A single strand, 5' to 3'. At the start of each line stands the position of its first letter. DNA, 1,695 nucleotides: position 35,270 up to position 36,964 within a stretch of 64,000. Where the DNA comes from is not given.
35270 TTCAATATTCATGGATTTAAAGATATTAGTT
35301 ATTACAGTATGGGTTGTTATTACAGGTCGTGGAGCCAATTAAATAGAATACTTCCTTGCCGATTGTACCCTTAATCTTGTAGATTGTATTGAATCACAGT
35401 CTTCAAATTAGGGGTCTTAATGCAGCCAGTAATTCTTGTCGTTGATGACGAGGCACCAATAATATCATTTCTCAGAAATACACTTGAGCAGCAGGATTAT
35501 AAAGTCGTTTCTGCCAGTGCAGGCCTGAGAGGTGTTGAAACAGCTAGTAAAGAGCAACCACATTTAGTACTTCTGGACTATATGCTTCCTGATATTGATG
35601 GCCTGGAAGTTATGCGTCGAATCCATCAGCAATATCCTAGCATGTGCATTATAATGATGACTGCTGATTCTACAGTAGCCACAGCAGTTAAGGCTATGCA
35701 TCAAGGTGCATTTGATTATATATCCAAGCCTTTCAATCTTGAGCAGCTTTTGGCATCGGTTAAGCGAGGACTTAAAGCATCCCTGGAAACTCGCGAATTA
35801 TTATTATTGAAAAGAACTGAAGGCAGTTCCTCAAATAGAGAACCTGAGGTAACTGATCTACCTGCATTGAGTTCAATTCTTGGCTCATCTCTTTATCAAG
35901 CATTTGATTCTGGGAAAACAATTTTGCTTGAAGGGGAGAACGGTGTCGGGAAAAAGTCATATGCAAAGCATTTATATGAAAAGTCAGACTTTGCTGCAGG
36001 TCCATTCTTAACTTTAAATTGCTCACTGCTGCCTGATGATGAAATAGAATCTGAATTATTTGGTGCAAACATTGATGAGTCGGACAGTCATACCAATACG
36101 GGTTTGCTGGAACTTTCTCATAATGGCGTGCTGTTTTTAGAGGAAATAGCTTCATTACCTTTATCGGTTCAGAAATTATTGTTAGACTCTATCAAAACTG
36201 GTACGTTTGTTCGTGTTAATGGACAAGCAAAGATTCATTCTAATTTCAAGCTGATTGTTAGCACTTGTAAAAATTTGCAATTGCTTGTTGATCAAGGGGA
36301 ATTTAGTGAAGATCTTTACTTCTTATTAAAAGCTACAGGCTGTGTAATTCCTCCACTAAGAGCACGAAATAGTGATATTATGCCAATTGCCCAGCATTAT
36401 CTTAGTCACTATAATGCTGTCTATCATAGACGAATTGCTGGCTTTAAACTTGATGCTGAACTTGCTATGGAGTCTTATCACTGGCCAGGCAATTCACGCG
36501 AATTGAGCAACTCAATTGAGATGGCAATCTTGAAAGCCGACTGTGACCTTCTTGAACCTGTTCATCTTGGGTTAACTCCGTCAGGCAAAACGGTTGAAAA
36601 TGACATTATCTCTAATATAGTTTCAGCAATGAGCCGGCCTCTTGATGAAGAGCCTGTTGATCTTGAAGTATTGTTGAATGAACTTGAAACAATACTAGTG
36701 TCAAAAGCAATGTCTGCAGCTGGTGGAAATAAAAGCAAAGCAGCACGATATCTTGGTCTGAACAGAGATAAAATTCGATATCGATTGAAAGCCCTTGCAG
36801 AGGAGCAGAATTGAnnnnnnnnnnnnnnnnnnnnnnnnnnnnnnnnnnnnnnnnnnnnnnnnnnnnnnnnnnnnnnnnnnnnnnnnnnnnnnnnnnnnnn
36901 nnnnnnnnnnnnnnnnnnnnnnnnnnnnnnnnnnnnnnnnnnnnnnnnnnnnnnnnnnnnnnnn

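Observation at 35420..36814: Orphan NtrC-family regulator with an intact AAA+ core but no GAFTGA loop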

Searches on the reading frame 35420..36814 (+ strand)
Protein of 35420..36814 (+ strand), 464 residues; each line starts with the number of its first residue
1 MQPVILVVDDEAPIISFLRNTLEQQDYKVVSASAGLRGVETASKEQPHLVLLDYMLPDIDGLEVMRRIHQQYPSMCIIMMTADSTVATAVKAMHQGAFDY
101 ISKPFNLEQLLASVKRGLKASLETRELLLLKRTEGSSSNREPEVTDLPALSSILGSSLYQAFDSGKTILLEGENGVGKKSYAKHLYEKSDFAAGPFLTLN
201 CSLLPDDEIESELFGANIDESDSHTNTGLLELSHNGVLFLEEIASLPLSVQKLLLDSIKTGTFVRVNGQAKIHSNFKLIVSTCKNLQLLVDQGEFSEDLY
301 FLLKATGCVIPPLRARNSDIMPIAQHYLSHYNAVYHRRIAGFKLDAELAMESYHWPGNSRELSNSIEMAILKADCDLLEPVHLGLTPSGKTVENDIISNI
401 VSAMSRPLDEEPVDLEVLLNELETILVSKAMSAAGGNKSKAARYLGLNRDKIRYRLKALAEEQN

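Call 3: search_protein_families(library=pfam, proteins=[window:35420-36814:+], max_evalue=1)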
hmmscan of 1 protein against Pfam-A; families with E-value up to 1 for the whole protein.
window:35420-36814:+ (464 aa): 10 families
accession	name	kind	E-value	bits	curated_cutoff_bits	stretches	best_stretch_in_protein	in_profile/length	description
PF00158.32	Sigma54_activat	-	2.8e-34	118.7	20.2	1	159-305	16-164/168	Sigma-54 interaction domain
PF00072.30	Response_reg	-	7.3e-31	107.1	30.2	1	5-114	1-110/111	Response regulator receiver domain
PF25601.1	AAA_lid_14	-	1.5e-15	57.2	27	1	314-384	1-71/87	AAA+ ATPase lid domain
PF14532.12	Sigma54_activ_2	-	1.3e-13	51.8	25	1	154-313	10-138/138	Sigma-54 interaction domain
PF02954.25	HTH_8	-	4.3e-10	39.6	22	1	420-458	3-41/42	Bacterial regulatory protein, Fis family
PF07728.20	AAA_5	-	0.00034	21.1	22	1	168-278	2-117/139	AAA domain (dynein-related subfamily)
PF01078.27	Mg_chelatase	-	0.00058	19.7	20.3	1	223-282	95-156/207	Magnesium chelatase, subunit ChlI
PF00004.35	AAA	-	0.025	15.5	21.2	1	168-247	1-70/131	ATPase family associated with various cellular activities (AAA)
PF07724.20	AAA_2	-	0.027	14.9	27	1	167-281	5-121/166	AAA domain (Cdc48 subfamily)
PF13556.12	HTH_30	-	0.064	13.5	27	1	433-461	10-38/59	PucR C-terminal helix-turn-helix domain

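Call 4: search_protein_families(library=ncbifam, proteins=[window:35420-36814:+], max_evalue=0.01)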
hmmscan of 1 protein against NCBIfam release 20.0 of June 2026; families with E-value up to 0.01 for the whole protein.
window:35420-36814:+ (464 aa): 121 families (the best 25 are shown)
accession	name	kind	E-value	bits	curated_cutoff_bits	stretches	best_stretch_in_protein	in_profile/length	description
TIGR01818.1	ntrC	equivalog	2.1e-83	280.7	558.6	1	5-458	1-462/463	nitrogen regulation protein NR(I)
NF008469.0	PRK11361.1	equivalog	2.8e-82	276.9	714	1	4-458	6-453/461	acetoacetate metabolism transcriptional regulator AtoC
NF051870.1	NAssimRespRegNtrX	equivalog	2.7e-79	267.2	600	1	5-459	4-450/452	nitrogen assimilation response regulator NtrX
TIGR02915.1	PEP_resp_reg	equivalog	9.3e-72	242.3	502.6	1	5-452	1-435/445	PEP-CTERM-box response regulator transcription factor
NF008176.1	PRK10923.1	equivalog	1.1e-66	225.4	620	1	4-460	5-467/469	nitrogen regulation protein NR(I)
NF041946.1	LuxO_transreg_Vib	equivalog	7.3e-64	216.2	800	1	8-458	2-459/463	quorum-sensing sigma-54 dependent transcriptional regulator LuxO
NF007689.0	PRK10365.1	equivalog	4.6e-59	200.4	760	1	5-452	8-435/441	sigma-54-dependent response regulator transcription factor ZraR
NF049963.1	RespRegFlgRCampy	domain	9.4e-55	186.2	750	1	28-388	27-382/429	fla regulon two-component system response regulator FlgR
NF041552.1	TF_PrdR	equivalog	1.1e-54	185.8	795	1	165-458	290-575/577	sigma-54 dependent transcriptional regulator PrdR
NF011695.0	PRK15115.1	equivalog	1.1e-53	182.6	763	1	5-379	9-374/445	two-component system response regulator GlrR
NF038308.1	RNA_repair_RtcR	equivalog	6.5e-53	180.4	650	1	78-458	115-515/530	RNA repair transcriptional activator RtcR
NF008485.2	PRK11388.1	equivalog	2.3e-52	178.2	551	1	160-458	350-634/643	dihydroxyacetone kinase operon transcriptional regulator DhaR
TIGR02974.1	phageshock_pspF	equivalog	8.3e-49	166.6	443.55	1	166-457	23-334/336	phage shock protein operon transcriptional activator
TIGR01817.1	nifA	equivalog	1e-48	166.4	528.85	1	144-459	199-527/534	nif-specific transcriptional activator NifA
NF041906.1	V4R_TF_MobR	exception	2.7e-48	164.8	999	1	159-458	249-543/544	phenol degradation transcriptional regulator MobR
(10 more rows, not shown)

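Call 5: search_solved_structures(query=window:35420-36811:+, max_evalue=0.001, show_alignments=3)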
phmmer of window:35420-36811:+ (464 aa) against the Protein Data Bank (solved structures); distinct sequences matched with E-value up to 0.001: 295 (the best 60 are shown).
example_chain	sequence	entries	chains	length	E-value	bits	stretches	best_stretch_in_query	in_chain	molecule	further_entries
4l4u_A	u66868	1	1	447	1.5e-68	234.8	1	5-394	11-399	Transcriptional regulator (NtrC family)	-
1ny5_A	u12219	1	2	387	9e-68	232.3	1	5-378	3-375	transcriptional regulator (NtrC family)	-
5m7n_A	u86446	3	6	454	5e-56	193.6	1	4-459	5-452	Nitrogen assimilation regulatory protein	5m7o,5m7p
5ep0_A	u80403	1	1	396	6.2e-54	186.7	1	3-375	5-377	Putative repressor protein luxO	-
3dzd_A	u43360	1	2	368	1.7e-53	185.2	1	5-380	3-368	Transcriptional regulator (NtrC family)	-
4ly6_A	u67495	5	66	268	4.1e-44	154.3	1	141-378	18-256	Transcriptional regulator (NtrC family)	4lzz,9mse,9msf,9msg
1ny6_A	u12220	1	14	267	4.2e-44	154.3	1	141-378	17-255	transcriptional regulator (NtrC family)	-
3m0e_A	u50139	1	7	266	3e-43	151.5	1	141-378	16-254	Transcriptional regulator (NtrC family)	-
9qq6_C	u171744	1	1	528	3.3e-36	128.3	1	144-459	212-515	Nif-specific regulatory protein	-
5exx_A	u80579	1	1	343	5e-35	124.4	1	157-449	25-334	Transcriptional regulator FleQ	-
5ep1_A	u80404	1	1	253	5.2e-35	124.3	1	160-375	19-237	Putative repressor protein luxO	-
5ep2_A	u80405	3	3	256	5.4e-35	124.3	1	160-375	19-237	Putative repressor protein luxO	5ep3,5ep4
8p53_C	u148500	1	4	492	8.4e-35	123.6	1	156-449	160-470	Transcriptional regulator FleQ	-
1ojl_A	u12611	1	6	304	5.6e-34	120.9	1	148-455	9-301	TRANSCRIPTIONAL REGULATORY PROTEIN ZRAR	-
6jdl_A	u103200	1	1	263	1.3e-33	119.8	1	158-369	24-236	Nitrogen assimilation regulatory protein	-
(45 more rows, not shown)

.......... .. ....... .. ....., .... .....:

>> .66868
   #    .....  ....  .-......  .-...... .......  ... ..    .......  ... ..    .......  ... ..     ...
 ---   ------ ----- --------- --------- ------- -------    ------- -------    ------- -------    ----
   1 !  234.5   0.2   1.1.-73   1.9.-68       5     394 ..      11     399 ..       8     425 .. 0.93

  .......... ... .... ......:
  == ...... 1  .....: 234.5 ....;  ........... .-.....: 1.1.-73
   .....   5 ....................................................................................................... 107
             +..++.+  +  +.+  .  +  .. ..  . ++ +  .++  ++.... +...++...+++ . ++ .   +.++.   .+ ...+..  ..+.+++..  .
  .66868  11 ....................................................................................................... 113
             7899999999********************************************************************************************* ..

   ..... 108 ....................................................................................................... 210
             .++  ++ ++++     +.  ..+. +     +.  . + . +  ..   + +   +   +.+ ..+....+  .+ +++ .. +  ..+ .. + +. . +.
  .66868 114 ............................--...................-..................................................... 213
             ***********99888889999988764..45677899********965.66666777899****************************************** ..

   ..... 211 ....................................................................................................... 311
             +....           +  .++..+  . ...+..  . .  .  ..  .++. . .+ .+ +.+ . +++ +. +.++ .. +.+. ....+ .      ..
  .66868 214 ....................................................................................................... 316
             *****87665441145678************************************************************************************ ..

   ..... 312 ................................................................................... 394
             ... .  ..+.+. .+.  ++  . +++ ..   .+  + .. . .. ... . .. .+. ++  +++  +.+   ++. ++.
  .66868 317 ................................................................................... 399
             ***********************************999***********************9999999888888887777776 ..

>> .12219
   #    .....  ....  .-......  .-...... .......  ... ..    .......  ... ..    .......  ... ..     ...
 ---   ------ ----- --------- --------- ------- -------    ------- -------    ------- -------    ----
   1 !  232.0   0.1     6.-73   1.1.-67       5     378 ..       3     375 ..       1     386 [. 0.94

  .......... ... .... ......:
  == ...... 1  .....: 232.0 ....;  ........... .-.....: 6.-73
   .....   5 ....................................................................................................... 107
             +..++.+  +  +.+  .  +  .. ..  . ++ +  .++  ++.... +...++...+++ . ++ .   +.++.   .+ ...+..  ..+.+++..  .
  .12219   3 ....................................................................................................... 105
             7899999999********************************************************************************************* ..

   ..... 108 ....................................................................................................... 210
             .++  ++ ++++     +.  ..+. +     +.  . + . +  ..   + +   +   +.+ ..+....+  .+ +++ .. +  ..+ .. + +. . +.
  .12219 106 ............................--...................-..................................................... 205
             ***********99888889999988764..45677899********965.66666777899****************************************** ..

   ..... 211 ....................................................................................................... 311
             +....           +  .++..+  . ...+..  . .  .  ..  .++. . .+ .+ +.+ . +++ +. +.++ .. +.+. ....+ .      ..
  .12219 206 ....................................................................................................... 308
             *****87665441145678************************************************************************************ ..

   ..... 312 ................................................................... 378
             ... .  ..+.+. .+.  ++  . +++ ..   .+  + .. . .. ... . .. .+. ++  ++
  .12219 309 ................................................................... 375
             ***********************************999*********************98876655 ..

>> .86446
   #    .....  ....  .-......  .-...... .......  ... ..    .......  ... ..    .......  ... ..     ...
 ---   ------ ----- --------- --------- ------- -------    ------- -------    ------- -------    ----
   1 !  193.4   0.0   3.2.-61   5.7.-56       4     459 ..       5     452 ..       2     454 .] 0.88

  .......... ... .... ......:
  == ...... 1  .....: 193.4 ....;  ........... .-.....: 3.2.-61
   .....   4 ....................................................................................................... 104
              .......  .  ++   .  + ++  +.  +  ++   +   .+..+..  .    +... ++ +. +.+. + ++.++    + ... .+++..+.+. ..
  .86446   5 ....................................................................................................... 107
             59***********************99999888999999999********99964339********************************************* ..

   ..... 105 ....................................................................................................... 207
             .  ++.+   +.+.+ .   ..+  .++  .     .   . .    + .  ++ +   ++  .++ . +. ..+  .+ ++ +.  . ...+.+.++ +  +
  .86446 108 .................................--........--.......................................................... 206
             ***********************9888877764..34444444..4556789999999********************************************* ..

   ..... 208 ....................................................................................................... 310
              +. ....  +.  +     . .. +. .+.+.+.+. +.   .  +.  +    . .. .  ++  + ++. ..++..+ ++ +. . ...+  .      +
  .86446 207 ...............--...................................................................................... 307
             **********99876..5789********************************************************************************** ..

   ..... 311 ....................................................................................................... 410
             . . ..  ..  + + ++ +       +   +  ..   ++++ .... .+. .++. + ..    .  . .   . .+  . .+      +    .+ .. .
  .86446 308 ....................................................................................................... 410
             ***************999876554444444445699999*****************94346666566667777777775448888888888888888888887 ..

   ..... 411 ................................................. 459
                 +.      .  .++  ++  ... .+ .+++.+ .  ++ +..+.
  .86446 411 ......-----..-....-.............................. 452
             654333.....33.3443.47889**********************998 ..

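Call 11: find_homologous_proteins(query=window:35420-36811:+, max_evalue=1e-20)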
Query window:35420-36811:+ (464 aa): 7654 proteins with E <= 1e-20 among 8000 candidates; the best 120 are listed.
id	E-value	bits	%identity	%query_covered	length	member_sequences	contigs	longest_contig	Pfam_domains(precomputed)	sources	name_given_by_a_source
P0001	2.1e-276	935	91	100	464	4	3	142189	PF00158.33,PF25601.2,PF02954.26,PF14532.13,PF00072.31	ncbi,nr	ncbi:MAG: sigma-54-dependent Fis family transcriptional regulator [bacterium]|nr:sigma-54-dependent 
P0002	1.2e-270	916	89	100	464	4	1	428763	PF00158.33,PF25601.2,PF02954.26,PF14532.13,PF00072.31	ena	-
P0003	1.1e-194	665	90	72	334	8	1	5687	PF00158.33,PF14532.13,PF00072.31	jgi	-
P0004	7.6e-115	402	67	59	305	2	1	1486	PF00158.33,PF25601.2,PF02954.26,PF14532.13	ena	-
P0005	1.1e-111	392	45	98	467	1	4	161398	PF00158.33,PF25601.2,PF02954.26,PF14532.13,PF00072.31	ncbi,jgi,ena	-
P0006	7.6e-105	369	43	98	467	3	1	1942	PF00158.33,PF25601.2,PF02954.26,PF14532.13,PF00072.31,PF01078.28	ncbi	-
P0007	7.9e-103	363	43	98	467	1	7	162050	PF00158.33,PF25601.2,PF02954.26,PF14532.13,PF07728.21,PF00072.31,PF01078.28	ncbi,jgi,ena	-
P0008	1.8e-102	361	43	98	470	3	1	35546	PF00158.33,PF25601.2,PF02954.26,PF14532.13,PF00072.31,PF01078.28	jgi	-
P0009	4.5e-100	354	43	98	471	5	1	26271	PF00158.33,PF25601.2,PF02954.26,PF14532.13,PF07728.21,PF00072.31,PF01078.28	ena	-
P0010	6.7e-100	353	41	95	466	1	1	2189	PF00158.33,PF25601.2,PF02954.26,PF14532.13,PF00072.31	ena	-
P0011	4.7e-98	347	41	98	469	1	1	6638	PF00158.33,PF25601.2,PF02954.26,PF14532.13,PF07728.21,PF00072.31,PF01078.28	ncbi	-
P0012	1.8e-95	338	41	100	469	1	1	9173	PF00158.33,PF25601.2,PF02954.26,PF14532.13,PF07728.21,PF00072.31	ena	-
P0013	1.9e-95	338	41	100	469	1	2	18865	PF00158.33,PF25601.2,PF02954.26,PF14532.13,PF07728.21,PF00072.31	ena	-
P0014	3.5e-95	337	40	100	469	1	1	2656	PF00158.33,PF25601.2,PF02954.26,PF14532.13,PF07728.21,PF00072.31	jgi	jgi:DNA-binding NtrC family response regulator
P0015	6.0e-95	337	41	100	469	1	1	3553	PF00158.33,PF25601.2,PF02954.26,PF14532.13,PF07728.21,PF00072.31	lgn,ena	-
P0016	8.0e-95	336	41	100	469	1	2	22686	PF00158.33,PF25601.2,PF02954.26,PF14532.13,PF07728.21,PF00072.31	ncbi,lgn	-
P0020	2.3e-92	328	40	100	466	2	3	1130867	PF00158.33,PF25601.2,PF02954.26,PF00004.36,PF14532.13,PF00072.31,PF01078.28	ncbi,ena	-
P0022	1.0e-90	323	39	98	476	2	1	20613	PF00158.33,PF25601.2,PF02954.26,PF14532.13,PF07728.21,PF00072.31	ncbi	-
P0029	1.3e-86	309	40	98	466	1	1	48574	PF00158.33,PF25601.2,PF02954.26,PF14532.13,PF07728.21,PF00072.31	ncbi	-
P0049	2.2e-79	285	36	98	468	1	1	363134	PF00158.33,PF25601.2,PF02954.26,PF14532.13,PF07728.21,PF00072.31,PF13191.13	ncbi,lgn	-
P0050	2.7e-79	285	35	98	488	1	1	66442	PF00158.33,PF07724.21,PF25601.2,PF02954.26,PF00004.36,PF14532.13,PF07728.21,PF00072.31,PF13191.13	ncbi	-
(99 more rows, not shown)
